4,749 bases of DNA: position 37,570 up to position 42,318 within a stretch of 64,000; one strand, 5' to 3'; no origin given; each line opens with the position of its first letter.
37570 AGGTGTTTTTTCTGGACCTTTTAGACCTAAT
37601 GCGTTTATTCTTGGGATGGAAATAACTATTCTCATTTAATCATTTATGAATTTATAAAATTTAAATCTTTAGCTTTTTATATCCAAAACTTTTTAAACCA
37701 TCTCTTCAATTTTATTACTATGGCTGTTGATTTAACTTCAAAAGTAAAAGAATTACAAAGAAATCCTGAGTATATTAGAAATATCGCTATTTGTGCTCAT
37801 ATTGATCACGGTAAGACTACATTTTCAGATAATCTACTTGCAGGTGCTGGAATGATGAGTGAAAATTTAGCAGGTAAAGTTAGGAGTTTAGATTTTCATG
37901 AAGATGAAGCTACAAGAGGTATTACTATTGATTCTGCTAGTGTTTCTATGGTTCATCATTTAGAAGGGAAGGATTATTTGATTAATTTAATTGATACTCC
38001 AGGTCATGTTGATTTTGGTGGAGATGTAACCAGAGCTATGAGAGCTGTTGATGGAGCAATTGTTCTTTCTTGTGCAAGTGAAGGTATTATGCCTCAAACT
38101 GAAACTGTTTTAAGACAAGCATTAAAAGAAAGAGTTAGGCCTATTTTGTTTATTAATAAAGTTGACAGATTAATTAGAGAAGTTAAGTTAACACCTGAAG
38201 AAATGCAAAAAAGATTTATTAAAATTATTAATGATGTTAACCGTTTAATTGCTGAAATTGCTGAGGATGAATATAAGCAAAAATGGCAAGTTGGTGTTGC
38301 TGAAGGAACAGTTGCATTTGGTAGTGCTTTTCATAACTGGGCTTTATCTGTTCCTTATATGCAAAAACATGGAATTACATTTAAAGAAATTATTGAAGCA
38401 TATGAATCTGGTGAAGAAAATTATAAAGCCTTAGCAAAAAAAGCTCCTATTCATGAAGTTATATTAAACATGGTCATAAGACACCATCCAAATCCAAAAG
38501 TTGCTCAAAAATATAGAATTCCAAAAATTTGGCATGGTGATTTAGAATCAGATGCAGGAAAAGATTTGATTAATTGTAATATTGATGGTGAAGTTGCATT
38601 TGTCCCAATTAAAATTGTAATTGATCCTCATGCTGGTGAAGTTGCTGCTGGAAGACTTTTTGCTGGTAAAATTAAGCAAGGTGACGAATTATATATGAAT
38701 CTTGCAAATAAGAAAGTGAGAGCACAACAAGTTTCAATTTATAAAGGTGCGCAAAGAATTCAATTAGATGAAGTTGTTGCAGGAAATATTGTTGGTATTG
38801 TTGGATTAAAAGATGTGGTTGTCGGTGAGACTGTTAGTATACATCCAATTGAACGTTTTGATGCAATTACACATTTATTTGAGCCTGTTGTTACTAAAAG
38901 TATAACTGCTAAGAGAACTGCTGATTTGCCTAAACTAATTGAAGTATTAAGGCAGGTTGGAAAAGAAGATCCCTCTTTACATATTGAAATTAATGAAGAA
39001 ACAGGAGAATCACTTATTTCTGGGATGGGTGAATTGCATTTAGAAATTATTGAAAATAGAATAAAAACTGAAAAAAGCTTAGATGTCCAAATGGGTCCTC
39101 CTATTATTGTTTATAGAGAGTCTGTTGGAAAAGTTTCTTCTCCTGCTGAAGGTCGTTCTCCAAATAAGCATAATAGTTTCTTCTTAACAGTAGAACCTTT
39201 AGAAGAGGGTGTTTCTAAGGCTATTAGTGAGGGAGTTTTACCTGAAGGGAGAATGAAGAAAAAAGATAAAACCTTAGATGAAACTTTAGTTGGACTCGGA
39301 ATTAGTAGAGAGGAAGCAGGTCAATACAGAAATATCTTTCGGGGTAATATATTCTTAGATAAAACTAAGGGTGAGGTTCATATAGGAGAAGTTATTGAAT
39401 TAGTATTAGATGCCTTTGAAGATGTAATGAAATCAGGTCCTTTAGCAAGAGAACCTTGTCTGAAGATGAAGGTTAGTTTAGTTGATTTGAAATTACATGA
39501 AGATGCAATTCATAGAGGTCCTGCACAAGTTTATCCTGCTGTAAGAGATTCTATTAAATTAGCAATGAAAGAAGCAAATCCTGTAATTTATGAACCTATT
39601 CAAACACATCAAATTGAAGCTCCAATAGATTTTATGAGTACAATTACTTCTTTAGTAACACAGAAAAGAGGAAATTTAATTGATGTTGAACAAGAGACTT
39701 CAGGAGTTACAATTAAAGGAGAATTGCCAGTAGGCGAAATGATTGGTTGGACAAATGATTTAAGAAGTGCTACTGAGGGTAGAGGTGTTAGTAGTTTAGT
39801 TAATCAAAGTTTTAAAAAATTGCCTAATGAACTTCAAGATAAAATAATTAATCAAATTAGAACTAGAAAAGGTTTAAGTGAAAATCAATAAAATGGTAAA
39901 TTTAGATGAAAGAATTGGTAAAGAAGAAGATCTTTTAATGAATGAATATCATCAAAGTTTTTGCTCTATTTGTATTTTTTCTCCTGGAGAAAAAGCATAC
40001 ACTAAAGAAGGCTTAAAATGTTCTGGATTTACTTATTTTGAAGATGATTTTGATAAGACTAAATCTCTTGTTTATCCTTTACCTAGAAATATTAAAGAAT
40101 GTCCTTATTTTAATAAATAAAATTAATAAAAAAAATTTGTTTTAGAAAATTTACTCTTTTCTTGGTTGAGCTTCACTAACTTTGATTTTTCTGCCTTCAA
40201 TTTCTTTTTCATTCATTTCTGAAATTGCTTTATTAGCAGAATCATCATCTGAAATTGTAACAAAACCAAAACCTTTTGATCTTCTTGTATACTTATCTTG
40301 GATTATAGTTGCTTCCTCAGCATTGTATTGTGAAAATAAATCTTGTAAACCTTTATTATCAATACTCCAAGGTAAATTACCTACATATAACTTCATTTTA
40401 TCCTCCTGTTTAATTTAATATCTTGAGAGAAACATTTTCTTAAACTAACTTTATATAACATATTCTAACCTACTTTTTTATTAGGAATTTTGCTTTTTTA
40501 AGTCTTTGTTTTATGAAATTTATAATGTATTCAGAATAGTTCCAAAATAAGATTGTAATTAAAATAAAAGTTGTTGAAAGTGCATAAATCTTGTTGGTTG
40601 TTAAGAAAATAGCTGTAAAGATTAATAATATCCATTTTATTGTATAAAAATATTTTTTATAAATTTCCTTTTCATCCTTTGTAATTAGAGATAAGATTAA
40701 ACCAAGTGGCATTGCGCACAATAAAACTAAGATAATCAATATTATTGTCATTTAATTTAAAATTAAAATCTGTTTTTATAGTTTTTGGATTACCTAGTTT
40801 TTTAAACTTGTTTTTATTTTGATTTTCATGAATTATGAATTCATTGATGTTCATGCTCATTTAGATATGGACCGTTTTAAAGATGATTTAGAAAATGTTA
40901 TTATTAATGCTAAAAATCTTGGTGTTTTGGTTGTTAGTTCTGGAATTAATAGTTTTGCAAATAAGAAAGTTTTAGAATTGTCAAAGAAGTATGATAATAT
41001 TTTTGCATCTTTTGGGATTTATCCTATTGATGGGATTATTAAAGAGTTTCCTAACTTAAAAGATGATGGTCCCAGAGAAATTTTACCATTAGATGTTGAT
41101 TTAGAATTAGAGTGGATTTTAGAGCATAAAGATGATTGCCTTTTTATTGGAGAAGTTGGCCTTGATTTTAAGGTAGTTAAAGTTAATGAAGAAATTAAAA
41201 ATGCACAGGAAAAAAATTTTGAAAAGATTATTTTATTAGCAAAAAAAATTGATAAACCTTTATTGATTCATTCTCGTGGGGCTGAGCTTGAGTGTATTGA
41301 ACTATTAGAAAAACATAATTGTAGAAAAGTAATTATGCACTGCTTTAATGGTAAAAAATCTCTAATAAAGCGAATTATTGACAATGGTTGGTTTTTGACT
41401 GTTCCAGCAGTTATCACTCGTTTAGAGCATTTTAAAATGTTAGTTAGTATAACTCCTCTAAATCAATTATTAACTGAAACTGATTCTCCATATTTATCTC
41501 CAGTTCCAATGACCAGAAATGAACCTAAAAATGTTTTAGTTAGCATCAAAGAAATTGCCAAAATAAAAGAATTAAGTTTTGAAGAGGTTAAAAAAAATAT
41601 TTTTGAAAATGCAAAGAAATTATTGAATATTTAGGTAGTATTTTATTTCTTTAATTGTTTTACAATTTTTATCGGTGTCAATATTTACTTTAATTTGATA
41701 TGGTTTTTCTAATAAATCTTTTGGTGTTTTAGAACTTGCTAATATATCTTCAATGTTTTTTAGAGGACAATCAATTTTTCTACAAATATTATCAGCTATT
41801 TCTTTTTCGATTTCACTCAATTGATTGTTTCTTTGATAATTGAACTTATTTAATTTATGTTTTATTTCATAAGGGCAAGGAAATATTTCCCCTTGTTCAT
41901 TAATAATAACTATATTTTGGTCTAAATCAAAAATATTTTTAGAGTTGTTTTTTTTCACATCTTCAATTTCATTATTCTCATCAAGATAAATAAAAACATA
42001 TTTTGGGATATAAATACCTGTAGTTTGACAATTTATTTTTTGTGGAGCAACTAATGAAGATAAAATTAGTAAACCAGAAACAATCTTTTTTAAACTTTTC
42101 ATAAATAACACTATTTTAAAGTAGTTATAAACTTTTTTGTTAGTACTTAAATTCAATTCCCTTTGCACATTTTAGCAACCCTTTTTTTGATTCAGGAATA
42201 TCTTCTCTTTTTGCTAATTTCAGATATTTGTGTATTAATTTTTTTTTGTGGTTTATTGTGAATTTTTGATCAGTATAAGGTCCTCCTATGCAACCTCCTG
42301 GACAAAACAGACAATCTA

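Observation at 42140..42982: Ultra-small stand-alone [FeFe]-hydrogenase H-domain-like protein with an altered L1 motif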

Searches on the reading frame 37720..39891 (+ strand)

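Call 16: search_protein_families(library=pfam, proteins=[window:37720-39891:+], max_evalue=0.001)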
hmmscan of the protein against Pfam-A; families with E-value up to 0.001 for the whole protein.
window:37720-39891:+ (723 aa): 6 families
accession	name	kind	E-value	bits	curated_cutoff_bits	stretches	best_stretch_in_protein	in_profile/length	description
PF00009.33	GTP_EFTU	-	2.6e-53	180.9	26.5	1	18-233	2-177/188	Elongation factor Tu GTP binding domain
PF14492.12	EFG_III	-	9e-23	80.6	27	1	388-459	3-74/75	Elongation Factor G, domain III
PF03764.24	EFG_IV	-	3e-20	72.6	24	1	521-620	18-121/121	Elongation factor G, domain IV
PF00679.30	EFG_C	-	4.3e-19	68.8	27.9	1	623-708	2-88/89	Elongation factor G C-terminus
PF03144.31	GTP_EFTU_D2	-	1.1e-13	51.8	30.3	1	306-372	1-72/73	Elongation factor Tu domain 2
PF22042.2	EF-G_D2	-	3e-11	43.7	27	1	297-372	7-81/84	Elongation factor G domain 2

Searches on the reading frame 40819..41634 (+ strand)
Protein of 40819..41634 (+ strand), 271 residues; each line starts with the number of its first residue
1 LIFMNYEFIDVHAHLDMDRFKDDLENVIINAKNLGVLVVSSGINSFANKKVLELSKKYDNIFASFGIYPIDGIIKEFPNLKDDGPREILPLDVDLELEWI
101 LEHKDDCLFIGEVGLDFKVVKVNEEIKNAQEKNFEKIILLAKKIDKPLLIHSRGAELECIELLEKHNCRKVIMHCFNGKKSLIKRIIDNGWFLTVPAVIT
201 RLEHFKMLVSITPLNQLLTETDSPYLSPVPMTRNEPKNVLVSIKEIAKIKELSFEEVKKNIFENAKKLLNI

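Call 16: search_protein_families(library=pfam, proteins=[window:40819-41634:+], max_evalue=0.001)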
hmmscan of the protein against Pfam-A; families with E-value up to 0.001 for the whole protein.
window:40819-41634:+ (271 aa): 1 family
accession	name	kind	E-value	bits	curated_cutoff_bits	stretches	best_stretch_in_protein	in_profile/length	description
PF01026.27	TatD_DNase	-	5.6e-60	203.3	27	1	9-269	1-252/253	TatD related DNase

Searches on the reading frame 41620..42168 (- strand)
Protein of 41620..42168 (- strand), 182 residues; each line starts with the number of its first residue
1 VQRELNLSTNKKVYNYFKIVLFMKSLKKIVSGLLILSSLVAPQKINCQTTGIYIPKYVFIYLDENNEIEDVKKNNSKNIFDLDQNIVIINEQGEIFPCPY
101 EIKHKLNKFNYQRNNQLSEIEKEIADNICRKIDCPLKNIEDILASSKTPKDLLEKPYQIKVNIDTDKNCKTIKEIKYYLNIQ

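Call 16: search_protein_families(library=pfam, proteins=[window:41620-42168:-], max_evalue=0.001)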
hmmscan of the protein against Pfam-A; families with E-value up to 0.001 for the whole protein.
window:41620-42168:- (182 aa): 0 families

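Call 65: search_protein_families(library=ncbifam, proteins=[window:41620-42168:-], max_evalue=0.00001)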
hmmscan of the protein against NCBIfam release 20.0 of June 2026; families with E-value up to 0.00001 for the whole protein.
window:41620-42168:- (182 aa): 0 families
